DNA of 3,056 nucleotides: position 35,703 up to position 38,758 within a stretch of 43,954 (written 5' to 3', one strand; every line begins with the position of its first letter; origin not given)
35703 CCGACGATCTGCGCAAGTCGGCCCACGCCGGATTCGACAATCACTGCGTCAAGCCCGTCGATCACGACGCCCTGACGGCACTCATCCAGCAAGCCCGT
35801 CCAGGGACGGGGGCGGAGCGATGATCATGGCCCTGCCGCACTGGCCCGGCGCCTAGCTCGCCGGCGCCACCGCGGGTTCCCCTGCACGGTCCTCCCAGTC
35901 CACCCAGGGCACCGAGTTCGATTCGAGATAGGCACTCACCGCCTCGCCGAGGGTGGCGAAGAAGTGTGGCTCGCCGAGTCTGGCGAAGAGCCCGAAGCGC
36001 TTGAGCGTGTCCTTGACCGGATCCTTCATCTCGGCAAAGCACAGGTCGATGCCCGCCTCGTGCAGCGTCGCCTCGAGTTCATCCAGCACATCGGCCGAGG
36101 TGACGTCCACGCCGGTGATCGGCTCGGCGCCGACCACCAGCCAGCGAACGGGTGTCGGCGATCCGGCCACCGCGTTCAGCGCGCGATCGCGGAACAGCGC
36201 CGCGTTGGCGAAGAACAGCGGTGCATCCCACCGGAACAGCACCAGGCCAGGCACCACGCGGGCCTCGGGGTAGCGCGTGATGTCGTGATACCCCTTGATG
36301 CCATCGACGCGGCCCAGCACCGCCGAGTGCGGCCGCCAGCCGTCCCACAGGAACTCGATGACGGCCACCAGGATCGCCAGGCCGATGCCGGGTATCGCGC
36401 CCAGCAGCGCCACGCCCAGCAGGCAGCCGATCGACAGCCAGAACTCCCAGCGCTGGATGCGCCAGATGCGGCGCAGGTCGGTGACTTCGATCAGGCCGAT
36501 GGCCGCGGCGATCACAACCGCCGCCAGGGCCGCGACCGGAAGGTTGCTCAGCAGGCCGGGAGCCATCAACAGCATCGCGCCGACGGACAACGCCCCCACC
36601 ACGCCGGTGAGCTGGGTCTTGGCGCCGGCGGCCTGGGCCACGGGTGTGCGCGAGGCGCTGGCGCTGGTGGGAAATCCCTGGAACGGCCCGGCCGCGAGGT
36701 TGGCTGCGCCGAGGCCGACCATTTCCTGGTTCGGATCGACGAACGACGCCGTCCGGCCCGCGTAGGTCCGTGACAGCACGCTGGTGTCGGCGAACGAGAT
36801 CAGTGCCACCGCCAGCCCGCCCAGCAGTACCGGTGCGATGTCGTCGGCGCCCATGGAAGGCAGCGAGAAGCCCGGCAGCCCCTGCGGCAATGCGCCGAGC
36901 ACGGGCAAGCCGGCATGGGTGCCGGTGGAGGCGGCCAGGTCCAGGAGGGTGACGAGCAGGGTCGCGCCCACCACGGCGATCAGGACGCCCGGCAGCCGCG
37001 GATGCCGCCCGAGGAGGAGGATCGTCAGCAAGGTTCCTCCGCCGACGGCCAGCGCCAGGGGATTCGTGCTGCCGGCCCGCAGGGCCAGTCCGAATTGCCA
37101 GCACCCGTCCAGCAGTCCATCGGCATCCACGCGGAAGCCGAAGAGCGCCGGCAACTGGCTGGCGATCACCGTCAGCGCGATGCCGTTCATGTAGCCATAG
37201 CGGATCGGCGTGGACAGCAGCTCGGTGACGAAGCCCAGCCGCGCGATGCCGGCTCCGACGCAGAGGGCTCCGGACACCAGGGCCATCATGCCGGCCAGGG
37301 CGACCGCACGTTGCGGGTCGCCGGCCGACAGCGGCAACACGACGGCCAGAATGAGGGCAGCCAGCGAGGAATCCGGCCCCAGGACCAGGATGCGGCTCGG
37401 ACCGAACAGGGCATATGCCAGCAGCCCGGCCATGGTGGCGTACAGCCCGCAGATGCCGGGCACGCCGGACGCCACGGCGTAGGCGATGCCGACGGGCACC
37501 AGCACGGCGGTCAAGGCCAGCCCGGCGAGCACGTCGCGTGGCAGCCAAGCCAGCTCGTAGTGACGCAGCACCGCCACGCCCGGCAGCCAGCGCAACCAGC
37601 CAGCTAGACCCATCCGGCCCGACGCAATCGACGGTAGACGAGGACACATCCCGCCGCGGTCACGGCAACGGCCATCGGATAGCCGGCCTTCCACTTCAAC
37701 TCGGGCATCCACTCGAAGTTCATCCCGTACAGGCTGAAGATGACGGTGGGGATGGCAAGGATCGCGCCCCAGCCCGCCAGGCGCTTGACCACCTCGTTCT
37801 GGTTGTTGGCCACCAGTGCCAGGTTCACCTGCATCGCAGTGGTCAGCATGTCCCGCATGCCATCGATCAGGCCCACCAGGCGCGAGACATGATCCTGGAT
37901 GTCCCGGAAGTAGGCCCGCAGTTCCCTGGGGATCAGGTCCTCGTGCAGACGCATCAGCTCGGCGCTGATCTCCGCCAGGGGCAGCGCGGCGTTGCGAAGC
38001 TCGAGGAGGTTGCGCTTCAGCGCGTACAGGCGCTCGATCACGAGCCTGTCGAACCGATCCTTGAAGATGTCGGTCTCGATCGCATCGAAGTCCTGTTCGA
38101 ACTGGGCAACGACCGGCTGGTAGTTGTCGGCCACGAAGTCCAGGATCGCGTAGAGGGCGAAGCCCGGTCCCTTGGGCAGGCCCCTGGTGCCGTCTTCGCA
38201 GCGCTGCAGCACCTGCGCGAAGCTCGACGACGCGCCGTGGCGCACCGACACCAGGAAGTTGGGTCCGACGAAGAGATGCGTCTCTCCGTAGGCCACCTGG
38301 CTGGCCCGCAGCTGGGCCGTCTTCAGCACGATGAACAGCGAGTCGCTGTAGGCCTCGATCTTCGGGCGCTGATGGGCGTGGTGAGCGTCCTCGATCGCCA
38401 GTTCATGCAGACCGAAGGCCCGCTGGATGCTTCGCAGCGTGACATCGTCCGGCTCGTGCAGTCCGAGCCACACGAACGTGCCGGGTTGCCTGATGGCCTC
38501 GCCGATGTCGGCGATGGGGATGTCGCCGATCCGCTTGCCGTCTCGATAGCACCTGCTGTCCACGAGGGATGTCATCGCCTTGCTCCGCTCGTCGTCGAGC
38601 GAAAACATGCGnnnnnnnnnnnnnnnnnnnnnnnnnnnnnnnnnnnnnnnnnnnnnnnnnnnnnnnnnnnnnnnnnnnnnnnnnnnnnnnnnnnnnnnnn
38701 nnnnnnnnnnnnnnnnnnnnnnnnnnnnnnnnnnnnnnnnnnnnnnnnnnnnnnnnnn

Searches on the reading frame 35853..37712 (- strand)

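Call 9: search_protein_families(library=pfam, proteins=[window:35853-37712:-], max_evalue=0.001)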
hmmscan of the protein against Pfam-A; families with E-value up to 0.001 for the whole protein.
window:35853-37712:- (619 aa): 2 families
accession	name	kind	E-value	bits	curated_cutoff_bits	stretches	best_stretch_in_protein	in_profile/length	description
PF00916.26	Sulfate_transp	-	3e-77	260.4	23.2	1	59-427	3-377/380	Sulfate permease family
PF01740.26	STAS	-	5.2e-14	52.3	22.6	1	481-591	1-106/106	STAS domain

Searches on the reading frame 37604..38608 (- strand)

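Call 10: search_protein_families(library=pfam, proteins=[window:37604-38608:-], max_evalue=0.001)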
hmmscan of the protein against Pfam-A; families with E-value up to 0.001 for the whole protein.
window:37604-38608:- (334 aa): 1 family
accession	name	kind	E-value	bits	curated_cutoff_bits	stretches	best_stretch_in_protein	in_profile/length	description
PF01544.23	CorA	-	8.9e-62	209.5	27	1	44-330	3-292/292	CorA-like Mg2+ transporter protein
